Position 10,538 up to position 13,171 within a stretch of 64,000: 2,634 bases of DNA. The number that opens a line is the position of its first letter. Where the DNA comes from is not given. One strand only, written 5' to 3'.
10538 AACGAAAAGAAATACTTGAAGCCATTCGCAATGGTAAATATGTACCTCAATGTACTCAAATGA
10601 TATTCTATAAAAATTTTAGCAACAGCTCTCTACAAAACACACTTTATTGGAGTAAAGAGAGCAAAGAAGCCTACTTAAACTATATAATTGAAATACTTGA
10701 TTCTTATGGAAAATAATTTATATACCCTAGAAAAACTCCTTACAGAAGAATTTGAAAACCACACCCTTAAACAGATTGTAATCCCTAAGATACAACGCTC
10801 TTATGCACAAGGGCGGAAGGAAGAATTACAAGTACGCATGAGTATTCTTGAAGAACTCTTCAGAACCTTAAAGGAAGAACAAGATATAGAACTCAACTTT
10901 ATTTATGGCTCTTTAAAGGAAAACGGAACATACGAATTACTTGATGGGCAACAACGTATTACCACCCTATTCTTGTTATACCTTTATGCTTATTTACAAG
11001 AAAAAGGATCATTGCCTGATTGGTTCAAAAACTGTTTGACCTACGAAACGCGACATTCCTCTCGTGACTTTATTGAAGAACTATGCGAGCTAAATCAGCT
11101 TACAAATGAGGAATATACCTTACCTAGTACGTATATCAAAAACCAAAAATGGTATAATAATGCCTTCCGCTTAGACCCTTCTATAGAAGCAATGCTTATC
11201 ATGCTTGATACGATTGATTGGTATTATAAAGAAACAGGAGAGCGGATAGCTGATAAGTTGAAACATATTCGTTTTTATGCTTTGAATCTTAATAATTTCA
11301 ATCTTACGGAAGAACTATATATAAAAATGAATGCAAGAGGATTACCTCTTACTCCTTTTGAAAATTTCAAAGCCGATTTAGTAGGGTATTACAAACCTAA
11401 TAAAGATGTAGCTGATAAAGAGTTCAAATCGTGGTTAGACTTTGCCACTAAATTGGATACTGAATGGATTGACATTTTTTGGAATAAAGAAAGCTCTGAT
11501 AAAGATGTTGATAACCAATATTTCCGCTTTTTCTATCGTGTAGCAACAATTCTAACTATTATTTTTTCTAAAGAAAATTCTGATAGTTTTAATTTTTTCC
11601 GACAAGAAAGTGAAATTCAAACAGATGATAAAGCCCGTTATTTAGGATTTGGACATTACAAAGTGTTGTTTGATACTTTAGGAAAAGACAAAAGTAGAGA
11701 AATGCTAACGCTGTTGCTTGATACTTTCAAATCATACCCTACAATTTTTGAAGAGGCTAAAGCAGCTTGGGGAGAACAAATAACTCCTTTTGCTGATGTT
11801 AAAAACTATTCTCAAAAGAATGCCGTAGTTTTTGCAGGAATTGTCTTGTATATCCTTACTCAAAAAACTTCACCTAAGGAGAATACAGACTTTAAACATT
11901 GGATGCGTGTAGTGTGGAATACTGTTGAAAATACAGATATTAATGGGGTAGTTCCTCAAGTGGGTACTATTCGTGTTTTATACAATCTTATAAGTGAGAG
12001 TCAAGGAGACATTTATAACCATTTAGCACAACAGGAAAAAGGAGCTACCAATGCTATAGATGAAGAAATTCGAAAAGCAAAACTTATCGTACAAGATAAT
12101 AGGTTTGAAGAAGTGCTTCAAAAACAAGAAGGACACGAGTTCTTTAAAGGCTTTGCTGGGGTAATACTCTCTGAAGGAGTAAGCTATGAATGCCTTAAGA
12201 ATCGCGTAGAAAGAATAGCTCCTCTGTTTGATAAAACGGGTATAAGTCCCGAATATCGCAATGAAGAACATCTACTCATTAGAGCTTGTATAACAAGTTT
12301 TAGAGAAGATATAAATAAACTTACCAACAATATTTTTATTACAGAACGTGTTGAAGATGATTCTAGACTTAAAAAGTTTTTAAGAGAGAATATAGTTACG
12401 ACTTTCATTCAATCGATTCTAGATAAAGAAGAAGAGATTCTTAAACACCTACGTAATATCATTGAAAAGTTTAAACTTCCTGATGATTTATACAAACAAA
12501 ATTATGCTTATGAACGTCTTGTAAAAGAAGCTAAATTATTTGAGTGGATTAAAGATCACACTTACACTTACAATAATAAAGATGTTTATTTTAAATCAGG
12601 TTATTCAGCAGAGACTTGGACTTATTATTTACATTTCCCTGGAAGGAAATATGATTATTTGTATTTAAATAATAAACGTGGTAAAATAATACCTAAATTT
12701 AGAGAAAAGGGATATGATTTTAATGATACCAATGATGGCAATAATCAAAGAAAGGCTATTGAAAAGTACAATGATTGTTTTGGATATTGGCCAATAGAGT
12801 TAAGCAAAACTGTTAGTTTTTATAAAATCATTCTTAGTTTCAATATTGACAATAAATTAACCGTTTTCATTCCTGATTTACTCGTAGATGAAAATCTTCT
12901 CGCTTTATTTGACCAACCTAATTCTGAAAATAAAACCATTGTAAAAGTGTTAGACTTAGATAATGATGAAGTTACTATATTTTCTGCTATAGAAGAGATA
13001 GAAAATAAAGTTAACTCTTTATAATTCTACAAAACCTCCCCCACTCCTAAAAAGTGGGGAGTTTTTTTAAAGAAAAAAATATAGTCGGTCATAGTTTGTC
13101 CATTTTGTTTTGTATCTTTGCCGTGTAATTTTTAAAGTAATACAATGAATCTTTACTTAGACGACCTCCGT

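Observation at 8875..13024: Overlapping DUF262+DUF1524 / DUF262-only gene pair: a candidate two-protein GmrSD-like (type IV restriction-like) or novel defence module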

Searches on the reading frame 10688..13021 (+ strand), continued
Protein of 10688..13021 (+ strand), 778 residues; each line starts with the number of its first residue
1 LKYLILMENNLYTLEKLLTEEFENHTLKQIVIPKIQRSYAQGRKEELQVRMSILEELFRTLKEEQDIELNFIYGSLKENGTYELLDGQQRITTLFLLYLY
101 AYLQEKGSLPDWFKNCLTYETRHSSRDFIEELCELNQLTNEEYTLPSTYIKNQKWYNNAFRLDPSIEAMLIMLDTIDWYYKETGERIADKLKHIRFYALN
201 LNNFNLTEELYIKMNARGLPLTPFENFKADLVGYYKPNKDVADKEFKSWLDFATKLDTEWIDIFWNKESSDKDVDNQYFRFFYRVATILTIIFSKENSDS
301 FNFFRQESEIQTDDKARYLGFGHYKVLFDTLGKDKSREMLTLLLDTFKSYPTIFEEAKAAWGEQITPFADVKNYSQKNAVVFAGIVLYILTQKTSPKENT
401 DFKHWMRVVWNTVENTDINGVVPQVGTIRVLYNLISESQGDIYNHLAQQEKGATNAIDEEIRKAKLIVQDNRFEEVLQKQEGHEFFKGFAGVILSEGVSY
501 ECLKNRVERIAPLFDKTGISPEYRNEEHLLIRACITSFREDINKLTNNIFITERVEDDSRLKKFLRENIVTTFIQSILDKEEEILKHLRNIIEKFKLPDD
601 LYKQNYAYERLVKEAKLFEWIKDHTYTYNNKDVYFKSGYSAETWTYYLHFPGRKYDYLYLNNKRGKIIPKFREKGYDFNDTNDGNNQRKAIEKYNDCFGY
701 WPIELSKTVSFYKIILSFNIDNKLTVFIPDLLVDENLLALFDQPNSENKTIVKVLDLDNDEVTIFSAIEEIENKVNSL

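Call 48: find_related_loci(query=A1, collection=genome_contigs, flank=6000)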
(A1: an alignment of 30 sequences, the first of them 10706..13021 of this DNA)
Query A1 (772 aa) in genome_contigs; peptide patterns used: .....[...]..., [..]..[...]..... (x = any residue, [..] = any of these).
600 stretches matched a pattern (row limit reached: there are more); 147 encode a relative of the query (tblastn E <= 1e-3); the best 80 are kept; 80 distinct loci.
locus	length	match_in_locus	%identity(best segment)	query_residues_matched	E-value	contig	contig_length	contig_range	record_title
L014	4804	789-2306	35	6-482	8e-74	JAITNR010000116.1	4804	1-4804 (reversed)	MAG: Prevotellaceae bacterium isolate Po218_bin24 k119_1290172, whole genome shotgun sequence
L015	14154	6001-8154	30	21-716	1e-68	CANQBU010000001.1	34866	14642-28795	MAG: uncultured Clostridia bacterium isolate Lapin-002__bin27 genome assembly, contig: Lapin-002__NODE_1594_length_34866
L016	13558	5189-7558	31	3-688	2e-64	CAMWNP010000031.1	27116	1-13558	MAG TPA_asm: uncultured Porphyromonadaceae bacterium isolate SRR14411244_bin.1_metawrap_v1.3_MAG genome assembly, contig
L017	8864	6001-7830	30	6-596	2e-58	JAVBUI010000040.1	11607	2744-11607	MAG: Victivallaceae bacterium isolate EPI_MAG_00274 c_000013324230, whole genome shotgun sequence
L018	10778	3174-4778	30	21-533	2e-57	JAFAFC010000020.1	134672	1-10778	MAG: Bacteroidetes bacterium isolate OH_SBlB_16 k127_18819, whole genome shotgun sequence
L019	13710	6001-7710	32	20-528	4e-55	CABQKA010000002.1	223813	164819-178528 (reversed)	MAG TPA_asm: uncultured Prevotella sp. isolate MGYG-HGUT-00658 genome assembly, contig: GUT_GENOME021351_2, whole genome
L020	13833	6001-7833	31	7-532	6e-55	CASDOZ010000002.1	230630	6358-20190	uncultured Bacteroidales bacterium isolate B9_L1_334334_idba_bin.10 genome assembly, contig: B9_L1_334334_idba_bin.10.fa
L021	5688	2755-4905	28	4-629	7e-53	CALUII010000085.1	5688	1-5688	MAG: uncultured Alistipes sp. isolate BRZ_A__bin76 genome assembly, contig: BRZ_A__NODE_16422_length_5688_cov_6.346462,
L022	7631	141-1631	34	21-497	2e-52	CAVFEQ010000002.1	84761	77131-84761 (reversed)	Paludibacteraceae bacterium isolate G02652-L1_cleanbin_000026 genome assembly, contig: Spades_G02652-L1_contig_127, whol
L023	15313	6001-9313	29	1-642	3e-52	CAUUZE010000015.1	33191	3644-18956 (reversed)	MAG TPA_asm: Campylobacter concisus isolate SRR13061532_bin.12_MetaWRAP_v1.3_MAG genome assembly, contig: ERZ21659678.37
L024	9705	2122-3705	32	23-491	1e-51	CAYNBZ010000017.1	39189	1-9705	MAG TPA_asm: uncultured Muribaculaceae bacterium isolate SRP141132_co4_307 genome assembly, contig: NODE_707_length_3918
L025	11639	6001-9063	34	21-482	1e-51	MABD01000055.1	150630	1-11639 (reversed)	Gammaproteobacteria bacterium 45_16_T64 BD02T64_scaffold_93, whole genome shotgun sequence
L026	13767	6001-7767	30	23-642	1e-50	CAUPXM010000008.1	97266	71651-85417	MAG TPA_asm: uncultured Campylobacter sp. isolate ERR9968895_bin.22_MetaWRAP_v1.3_MAG genome assembly, contig: ERZ216158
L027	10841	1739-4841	34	23-482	2e-50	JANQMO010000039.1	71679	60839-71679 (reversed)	MAG: Chlorobium sp. isolate PL25b_bin.21 k99_2772329, whole genome shotgun sequence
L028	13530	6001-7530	32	24-482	2e-49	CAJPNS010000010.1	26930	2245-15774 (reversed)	MAG: Porphyromonadaceae bacterium isolate SRR9217393-mag-bin.3 genome assembly, contig: SRR9217393-mag-bin.3_253, whole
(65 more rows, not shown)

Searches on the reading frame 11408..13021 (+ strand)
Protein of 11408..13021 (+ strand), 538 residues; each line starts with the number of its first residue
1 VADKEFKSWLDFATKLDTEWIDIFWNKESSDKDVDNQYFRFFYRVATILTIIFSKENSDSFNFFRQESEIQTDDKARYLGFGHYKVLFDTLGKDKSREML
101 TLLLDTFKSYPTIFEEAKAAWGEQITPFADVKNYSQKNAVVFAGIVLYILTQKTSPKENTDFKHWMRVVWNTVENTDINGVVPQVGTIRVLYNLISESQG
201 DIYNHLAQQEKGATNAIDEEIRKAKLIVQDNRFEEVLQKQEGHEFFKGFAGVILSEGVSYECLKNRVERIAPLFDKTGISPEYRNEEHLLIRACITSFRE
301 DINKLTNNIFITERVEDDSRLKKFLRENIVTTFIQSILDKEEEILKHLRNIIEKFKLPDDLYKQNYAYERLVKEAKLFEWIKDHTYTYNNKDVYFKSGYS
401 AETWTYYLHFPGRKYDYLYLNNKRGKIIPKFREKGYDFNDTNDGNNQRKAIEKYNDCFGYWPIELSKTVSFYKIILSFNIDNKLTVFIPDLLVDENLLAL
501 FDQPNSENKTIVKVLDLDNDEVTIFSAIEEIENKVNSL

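Call 6: search_protein_families(library=pfam, proteins=[window:11408-13021:+], max_evalue=10)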
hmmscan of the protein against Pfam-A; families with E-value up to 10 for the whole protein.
window:11408-13021:+ (538 aa): 1 family
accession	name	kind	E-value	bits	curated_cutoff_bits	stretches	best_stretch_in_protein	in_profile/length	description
PF07453.19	NUMOD1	-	4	8.2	22.8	1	511-536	2-27/37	NUMOD1 domain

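Call 65: search_protein_representatives(protein=window:11576-13021:+)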
Query: 482 residues. Proteins with E-value up to 0.001 (for the whole library): 260; up to 1e-10: 96; up to 1e-30: 9. The best 150 are listed.
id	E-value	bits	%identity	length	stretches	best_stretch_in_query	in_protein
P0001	0.0e+00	1011.5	95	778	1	3-482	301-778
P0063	4.4e-70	253.1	39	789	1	5-431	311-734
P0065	1.9e-58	214.8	38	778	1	4-405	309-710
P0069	5.0e-47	177.1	32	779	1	7-442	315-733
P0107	3.0e-42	161.4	34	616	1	4-427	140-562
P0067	1.5e-40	155.8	31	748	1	4-435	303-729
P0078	5.1e-38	147.4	34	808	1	2-404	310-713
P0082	5.8e-37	143.9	34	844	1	7-477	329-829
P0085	9.4e-35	136.7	32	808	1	2-433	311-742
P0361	1.9e-30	122.4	40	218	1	113-298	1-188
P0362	2.9e-30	121.8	33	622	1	32-373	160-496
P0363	7.7e-30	120.5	34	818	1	44-382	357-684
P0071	8.5e-30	120.3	34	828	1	5-428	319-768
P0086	1.5e-29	119.5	31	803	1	13-432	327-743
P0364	9.9e-29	116.8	35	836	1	78-430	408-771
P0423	1.1e-13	67.2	30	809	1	16-244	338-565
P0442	1.0e-10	57.4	38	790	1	75-201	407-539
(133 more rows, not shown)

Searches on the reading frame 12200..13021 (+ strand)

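Call 6: search_protein_families(library=pfam, proteins=[window:12200-13021:+], max_evalue=10)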
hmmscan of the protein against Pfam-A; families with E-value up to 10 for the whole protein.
window:12200-13021:+ (274 aa): 1 family
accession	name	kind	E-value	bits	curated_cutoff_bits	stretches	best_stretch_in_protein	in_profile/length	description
PF07453.19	NUMOD1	-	0.35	11.6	22.8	1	247-272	2-27/37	NUMOD1 domain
